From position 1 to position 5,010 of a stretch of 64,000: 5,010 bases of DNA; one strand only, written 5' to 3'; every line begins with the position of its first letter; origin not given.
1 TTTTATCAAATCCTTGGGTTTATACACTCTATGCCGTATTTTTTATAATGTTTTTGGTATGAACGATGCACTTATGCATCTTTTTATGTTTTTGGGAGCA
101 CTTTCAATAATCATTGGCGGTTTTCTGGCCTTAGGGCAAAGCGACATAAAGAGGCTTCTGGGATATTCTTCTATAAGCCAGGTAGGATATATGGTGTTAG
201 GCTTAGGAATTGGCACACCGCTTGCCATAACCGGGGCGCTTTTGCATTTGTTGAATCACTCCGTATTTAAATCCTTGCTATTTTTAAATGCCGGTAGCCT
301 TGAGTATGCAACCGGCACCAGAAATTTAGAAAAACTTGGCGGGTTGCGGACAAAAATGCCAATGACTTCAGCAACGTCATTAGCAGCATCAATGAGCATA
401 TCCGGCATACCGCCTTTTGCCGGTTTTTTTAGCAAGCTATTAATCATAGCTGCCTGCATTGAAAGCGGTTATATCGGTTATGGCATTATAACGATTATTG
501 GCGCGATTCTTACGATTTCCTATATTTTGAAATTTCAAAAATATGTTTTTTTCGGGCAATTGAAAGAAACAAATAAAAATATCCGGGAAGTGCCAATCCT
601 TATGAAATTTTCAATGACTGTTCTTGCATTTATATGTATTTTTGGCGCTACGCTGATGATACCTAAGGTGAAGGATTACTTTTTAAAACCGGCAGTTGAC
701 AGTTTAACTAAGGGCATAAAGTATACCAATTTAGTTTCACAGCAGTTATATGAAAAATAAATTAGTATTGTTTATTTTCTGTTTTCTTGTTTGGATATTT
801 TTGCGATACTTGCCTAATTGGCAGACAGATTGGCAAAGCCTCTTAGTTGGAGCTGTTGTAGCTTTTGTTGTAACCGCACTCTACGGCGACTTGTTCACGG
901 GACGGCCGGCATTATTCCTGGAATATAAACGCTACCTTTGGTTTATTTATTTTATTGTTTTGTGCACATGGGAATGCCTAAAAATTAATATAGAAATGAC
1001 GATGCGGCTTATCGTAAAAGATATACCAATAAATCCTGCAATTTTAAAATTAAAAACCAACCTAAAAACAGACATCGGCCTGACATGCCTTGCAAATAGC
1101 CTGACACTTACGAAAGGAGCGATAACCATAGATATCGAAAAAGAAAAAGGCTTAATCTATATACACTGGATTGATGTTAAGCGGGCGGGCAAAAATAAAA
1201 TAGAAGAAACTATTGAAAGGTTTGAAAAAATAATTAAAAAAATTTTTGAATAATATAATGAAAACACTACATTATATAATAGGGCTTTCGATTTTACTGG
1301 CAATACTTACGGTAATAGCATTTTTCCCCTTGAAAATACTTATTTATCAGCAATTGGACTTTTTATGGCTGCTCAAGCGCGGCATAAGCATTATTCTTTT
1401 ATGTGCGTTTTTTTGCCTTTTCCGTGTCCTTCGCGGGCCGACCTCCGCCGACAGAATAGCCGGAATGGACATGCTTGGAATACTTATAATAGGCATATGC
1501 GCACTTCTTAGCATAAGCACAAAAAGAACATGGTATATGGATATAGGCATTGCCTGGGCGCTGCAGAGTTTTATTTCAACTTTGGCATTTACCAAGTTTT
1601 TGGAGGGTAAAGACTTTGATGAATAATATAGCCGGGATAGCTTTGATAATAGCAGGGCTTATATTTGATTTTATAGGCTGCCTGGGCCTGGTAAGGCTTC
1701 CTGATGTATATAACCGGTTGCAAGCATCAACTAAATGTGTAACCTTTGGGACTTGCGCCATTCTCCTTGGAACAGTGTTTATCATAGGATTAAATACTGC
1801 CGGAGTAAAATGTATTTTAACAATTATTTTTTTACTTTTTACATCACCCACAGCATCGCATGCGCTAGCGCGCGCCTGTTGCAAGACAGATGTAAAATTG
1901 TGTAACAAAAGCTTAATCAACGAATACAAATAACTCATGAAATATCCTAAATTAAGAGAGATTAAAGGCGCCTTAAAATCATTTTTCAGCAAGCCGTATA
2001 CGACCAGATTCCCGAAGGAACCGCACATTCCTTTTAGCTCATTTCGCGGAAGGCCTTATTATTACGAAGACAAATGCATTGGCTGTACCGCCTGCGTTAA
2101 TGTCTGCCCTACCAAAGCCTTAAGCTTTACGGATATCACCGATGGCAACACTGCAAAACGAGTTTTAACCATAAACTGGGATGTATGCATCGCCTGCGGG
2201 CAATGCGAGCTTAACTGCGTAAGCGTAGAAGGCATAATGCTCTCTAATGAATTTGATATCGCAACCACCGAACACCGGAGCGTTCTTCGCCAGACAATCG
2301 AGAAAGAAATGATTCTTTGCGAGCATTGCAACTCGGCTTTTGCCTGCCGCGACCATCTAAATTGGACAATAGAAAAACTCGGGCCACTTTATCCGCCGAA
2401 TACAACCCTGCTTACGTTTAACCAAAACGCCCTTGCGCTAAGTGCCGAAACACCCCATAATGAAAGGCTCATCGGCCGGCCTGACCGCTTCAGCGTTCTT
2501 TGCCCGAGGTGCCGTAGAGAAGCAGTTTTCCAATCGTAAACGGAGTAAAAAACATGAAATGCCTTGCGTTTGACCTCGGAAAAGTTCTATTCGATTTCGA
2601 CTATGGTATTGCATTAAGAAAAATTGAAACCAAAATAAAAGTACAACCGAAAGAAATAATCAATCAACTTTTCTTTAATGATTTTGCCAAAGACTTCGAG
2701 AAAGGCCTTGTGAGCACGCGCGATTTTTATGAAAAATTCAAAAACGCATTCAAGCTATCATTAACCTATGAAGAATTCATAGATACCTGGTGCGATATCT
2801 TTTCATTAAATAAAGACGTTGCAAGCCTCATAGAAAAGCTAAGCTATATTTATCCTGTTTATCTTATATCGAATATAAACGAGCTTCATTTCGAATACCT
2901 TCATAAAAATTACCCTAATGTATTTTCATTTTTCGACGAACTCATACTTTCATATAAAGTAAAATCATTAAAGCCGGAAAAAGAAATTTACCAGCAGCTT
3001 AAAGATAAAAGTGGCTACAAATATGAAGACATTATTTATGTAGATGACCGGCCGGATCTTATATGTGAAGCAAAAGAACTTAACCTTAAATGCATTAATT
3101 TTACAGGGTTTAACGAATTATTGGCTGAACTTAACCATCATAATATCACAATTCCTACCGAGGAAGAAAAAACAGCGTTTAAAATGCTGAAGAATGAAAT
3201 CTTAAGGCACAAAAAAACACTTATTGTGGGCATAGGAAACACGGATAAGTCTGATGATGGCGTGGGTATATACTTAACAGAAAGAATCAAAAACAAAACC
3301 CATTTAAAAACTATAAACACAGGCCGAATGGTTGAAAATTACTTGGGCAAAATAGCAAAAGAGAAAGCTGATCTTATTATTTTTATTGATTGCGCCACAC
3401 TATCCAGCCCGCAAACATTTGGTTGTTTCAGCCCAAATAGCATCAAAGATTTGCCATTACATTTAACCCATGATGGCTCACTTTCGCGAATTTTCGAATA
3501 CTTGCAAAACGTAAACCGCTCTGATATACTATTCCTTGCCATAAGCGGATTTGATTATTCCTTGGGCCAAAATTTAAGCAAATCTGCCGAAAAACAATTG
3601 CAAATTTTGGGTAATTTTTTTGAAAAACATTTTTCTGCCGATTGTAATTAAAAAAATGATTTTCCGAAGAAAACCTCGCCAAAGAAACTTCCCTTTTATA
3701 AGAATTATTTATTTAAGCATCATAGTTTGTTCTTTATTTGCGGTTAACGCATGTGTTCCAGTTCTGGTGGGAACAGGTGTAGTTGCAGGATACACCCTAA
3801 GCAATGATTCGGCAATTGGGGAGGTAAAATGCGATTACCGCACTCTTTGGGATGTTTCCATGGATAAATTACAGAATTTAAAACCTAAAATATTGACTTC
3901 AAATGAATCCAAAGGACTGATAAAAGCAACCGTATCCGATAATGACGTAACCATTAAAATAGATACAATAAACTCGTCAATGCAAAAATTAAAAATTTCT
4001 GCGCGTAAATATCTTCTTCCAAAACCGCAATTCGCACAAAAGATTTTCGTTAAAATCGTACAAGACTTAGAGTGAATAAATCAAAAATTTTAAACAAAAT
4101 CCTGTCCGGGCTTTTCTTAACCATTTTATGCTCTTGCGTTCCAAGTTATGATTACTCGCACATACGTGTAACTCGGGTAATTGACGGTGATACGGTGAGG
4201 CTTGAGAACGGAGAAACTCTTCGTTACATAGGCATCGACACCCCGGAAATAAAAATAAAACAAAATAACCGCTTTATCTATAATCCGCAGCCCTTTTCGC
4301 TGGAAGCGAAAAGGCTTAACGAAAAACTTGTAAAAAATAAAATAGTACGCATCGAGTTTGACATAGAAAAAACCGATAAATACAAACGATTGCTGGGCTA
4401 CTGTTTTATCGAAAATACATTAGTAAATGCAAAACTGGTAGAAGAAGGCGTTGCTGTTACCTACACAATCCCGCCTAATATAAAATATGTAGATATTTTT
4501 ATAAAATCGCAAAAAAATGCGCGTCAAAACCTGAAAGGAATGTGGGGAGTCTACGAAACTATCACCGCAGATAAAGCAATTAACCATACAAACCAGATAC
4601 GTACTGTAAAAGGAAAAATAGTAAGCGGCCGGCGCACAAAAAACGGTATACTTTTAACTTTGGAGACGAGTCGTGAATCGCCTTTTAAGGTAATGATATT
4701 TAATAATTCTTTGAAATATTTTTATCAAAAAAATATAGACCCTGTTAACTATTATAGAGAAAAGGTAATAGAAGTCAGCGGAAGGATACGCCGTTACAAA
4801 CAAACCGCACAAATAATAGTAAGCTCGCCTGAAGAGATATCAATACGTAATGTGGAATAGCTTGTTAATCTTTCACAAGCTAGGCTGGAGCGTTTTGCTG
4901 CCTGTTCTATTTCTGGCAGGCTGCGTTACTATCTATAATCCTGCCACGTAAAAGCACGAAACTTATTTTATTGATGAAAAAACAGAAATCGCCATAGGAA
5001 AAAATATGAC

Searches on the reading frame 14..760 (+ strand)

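Call 37: search_protein_families(library=pfam, proteins=[window:14-760:+], max_evalue=0.001)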
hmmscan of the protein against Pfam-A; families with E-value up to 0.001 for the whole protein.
window:14-760:+ (248 aa): 1 family
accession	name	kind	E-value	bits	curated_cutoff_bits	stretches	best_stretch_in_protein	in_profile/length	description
PF00361.26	Proton_antipo_M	-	7e-40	137.5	21.5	1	1-166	127-293/294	NADH:quinone oxidoreductase/Mrp antiporter, TM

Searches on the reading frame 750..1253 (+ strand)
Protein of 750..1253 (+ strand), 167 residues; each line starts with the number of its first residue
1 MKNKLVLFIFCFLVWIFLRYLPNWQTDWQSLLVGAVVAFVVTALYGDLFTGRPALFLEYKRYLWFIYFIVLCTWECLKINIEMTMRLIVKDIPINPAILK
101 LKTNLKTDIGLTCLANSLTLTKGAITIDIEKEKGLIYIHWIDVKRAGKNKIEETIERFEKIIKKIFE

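Call 37: search_protein_families(library=pfam, proteins=[window:750-1253:+], max_evalue=0.001)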
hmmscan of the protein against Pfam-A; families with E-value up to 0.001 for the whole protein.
window:750-1253:+ (167 aa): 1 family
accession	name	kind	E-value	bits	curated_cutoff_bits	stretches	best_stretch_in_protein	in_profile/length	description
PF01899.21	MNHE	-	1.7e-32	112.7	27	1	10-165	3-145/145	Na+/H+ ion antiporter subunit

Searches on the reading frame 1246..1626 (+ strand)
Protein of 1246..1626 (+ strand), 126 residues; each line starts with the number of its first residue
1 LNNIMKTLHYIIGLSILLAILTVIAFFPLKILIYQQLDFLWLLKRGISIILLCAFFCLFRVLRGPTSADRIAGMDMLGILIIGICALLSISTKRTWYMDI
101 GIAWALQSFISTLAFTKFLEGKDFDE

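Call 37: search_protein_families(library=pfam, proteins=[window:1246-1626:+], max_evalue=0.001)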
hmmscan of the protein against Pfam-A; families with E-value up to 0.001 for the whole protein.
window:1246-1626:+ (126 aa): 1 family
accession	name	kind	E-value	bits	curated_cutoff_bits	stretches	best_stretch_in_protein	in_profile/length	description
PF04066.18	MrpF_PhaF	-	4.5e-17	62.7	23.3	1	68-120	1-53/53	Multiple resistance and pH regulation protein F (MrpF / PhaF)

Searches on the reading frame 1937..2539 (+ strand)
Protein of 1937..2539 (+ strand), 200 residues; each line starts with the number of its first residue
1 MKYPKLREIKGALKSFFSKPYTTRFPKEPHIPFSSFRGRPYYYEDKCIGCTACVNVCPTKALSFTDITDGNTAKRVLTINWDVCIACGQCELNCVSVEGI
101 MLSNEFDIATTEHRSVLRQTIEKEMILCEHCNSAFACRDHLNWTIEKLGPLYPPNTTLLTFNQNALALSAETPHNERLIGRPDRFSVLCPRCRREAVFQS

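Call 37: search_protein_families(library=pfam, proteins=[window:1937-2539:+], max_evalue=0.001)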
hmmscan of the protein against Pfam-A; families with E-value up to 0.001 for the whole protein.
window:1937-2539:+ (200 aa): 9 families
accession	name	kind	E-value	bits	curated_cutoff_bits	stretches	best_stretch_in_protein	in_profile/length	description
PF00037.32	Fer4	-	1.6e-10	40.8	21.1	1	40-62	1-23/24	4Fe-4S binding domain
PF12838.12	Fer4_7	-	2e-09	38.2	27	1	46-94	1-48/52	4Fe-4S dicluster domain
PF13187.11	Fer4_9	-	4e-08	33.6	27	2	46-95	1-48/52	4Fe-4S dicluster domain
PF12797.12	Fer4_2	-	1.2e-07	31.6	24.5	1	39-59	2-22/22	4Fe-4S binding domain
PF14697.11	Fer4_21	-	2e-07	31.4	35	1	43-61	37-56/59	4Fe-4S dicluster domain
PF13237.11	Fer4_10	-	3.9e-06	27.1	25.5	1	41-94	3-52/53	4Fe-4S dicluster domain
PF12837.12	Fer4_6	-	1.1e-05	25.5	25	1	44-62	6-24/24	4Fe-4S binding domain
PF13484.11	Fer4_16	-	6.5e-05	24.1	30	1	46-65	1-20/66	4Fe-4S double cluster binding domain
PF13183.11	Fer4_8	-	0.00028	21.8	27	0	45-94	3-64/68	4Fe-4S dicluster domain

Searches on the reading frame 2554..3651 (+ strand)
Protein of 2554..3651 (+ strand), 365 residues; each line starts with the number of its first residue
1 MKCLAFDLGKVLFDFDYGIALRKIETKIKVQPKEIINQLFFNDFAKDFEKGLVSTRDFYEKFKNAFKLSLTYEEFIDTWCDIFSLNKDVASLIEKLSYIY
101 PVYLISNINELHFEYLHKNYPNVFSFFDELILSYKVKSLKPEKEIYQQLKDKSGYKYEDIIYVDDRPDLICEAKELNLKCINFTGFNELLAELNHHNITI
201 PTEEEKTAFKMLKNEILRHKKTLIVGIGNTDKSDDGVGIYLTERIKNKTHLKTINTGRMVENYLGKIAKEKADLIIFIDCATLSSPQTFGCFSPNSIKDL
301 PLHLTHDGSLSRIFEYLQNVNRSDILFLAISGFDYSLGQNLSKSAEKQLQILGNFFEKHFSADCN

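Call 37: search_protein_families(library=pfam, proteins=[window:2554-3651:+], max_evalue=0.001)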
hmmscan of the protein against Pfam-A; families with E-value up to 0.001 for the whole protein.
window:2554-3651:+ (365 aa): 2 families
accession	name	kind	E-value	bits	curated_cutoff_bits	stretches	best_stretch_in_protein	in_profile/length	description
PF00702.32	Hydrolase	-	2.4e-08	35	26.4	1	1-167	1-181/191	haloacid dehalogenase-like hydrolase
PF13419.12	HAD_2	-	1.9e-05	25.3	23.8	1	67-181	61-176/178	Haloacid dehalogenase-like hydrolase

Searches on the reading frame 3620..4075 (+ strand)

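Call 37: search_protein_families(library=pfam, proteins=[window:3620-4075:+], max_evalue=0.001)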
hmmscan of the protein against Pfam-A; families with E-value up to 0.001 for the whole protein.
window:3620-4075:+ (151 aa): 1 family
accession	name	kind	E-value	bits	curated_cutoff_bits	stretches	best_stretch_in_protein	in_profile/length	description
PF12092.13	DUF3568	-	2e-05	25.1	23.2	1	30-126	3-103/124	Protein of unknown function (DUF3568)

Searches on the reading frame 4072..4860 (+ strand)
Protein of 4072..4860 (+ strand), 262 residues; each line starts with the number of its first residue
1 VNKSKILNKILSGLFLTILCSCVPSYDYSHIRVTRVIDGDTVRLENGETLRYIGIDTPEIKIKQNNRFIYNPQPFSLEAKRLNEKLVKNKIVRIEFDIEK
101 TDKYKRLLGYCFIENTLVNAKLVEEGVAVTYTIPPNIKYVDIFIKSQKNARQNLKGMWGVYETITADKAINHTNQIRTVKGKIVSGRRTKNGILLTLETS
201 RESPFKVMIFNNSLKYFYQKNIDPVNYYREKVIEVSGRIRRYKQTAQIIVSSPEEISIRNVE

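Call 37: search_protein_families(library=pfam, proteins=[window:4072-4860:+], max_evalue=0.001)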
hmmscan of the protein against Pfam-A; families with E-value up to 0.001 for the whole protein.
window:4072-4860:+ (262 aa): 2 families
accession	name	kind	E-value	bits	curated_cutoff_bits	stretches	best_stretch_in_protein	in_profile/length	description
PF00565.23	SNase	-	9.5e-21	74.7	21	1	49-158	1-105/107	Staphylococcal nuclease homologue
PF01336.31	tRNA_anti-codon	-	0.0003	21.1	27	0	178-252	2-71/75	OB-fold nucleic acid binding domain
